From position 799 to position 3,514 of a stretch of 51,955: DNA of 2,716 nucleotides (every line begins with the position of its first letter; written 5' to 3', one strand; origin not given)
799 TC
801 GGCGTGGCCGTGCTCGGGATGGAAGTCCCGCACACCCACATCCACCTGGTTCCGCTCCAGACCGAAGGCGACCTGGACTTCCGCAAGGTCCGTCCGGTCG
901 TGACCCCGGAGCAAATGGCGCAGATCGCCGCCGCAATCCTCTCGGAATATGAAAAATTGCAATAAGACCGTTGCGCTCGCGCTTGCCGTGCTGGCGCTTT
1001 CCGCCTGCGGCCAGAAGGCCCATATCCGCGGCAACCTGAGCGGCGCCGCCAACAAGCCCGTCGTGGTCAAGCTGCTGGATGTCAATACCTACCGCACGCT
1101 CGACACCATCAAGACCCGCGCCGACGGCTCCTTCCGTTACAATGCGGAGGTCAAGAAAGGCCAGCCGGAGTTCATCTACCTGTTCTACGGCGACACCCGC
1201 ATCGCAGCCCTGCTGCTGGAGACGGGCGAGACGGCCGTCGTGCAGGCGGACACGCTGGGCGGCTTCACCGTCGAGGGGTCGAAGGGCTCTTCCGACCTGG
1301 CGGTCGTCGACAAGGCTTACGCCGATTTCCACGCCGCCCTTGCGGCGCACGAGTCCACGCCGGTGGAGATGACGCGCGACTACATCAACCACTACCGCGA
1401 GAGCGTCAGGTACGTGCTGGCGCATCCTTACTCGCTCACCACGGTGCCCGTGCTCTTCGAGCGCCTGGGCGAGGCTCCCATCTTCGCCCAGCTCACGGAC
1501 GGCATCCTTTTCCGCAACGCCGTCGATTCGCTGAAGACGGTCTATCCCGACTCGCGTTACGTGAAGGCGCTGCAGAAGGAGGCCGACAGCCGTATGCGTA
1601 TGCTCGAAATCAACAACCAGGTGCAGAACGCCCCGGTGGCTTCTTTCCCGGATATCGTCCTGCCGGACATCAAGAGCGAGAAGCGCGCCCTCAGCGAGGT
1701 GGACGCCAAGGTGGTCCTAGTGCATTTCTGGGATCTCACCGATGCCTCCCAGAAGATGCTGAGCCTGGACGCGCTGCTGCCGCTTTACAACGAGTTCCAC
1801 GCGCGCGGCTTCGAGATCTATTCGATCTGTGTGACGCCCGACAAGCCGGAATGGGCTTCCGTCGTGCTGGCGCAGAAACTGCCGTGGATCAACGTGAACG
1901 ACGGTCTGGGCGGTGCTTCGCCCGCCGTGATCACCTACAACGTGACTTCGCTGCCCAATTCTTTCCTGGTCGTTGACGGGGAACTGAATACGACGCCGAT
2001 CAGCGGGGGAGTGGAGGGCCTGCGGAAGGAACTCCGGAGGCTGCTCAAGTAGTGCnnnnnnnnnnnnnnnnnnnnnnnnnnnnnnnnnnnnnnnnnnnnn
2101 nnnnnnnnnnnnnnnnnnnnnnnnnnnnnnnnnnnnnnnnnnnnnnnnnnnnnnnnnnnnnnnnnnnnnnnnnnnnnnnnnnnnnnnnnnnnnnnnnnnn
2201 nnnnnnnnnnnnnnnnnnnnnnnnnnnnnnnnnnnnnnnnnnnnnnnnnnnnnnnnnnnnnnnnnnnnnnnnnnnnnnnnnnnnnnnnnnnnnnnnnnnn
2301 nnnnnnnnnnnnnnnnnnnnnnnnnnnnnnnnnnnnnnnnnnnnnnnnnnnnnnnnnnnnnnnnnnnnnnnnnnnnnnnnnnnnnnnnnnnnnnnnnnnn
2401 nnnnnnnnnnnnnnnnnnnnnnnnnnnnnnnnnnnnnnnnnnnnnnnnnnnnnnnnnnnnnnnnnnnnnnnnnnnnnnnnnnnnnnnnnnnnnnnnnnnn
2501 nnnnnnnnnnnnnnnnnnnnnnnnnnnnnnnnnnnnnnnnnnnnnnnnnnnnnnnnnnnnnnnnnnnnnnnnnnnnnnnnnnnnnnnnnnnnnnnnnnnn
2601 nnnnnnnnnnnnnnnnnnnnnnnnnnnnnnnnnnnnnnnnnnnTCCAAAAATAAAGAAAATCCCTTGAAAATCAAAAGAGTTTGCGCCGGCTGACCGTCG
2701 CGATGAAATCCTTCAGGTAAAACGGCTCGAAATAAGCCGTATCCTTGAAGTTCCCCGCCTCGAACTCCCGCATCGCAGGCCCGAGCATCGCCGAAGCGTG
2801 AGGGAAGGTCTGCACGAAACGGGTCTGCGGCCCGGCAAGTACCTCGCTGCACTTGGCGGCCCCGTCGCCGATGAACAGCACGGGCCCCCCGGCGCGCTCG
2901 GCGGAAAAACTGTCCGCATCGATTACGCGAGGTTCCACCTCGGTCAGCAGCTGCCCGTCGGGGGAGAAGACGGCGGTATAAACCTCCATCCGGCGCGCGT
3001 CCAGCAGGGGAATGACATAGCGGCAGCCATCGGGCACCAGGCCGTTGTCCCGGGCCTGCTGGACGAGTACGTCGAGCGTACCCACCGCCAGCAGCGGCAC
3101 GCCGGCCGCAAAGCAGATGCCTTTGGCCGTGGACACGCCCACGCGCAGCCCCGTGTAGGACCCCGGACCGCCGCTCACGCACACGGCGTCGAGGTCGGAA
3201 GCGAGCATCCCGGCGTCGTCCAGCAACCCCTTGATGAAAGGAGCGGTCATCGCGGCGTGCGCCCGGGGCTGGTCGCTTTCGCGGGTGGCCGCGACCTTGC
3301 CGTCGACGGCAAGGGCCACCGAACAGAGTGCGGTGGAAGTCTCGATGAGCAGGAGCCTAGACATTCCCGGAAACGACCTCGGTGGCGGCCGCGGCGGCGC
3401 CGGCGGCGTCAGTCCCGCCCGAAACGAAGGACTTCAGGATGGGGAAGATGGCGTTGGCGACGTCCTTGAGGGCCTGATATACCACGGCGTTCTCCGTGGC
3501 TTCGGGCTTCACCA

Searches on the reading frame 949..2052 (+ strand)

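Call 73: search_protein_families(library=pfam, proteins=[window:949-2052:+], max_evalue=0.001)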
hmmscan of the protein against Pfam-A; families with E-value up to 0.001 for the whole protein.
window:949-2052:+ (367 aa): 2 families
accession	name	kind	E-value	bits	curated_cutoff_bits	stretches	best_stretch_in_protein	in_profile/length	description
PF14289.11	DUF4369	-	1.8e-07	32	25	1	25-112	2-86/91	Domain of unknown function (DUF4369)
PF00578.27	AhpC-TSA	-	0.00011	22.5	26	1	233-312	5-83/124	AhpC/TSA family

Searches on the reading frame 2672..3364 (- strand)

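Call 73: search_protein_families(library=pfam, proteins=[window:2672-3364:-], max_evalue=0.001)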
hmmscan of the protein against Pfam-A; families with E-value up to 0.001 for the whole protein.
window:2672-3364:- (230 aa): 1 family
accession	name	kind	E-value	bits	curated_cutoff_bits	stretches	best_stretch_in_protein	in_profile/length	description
PF00814.31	TsaD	-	3.3e-24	86.4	24.8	1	34-143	27-136/264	tRNA N6-adenosine threonylcarbamoyltransferase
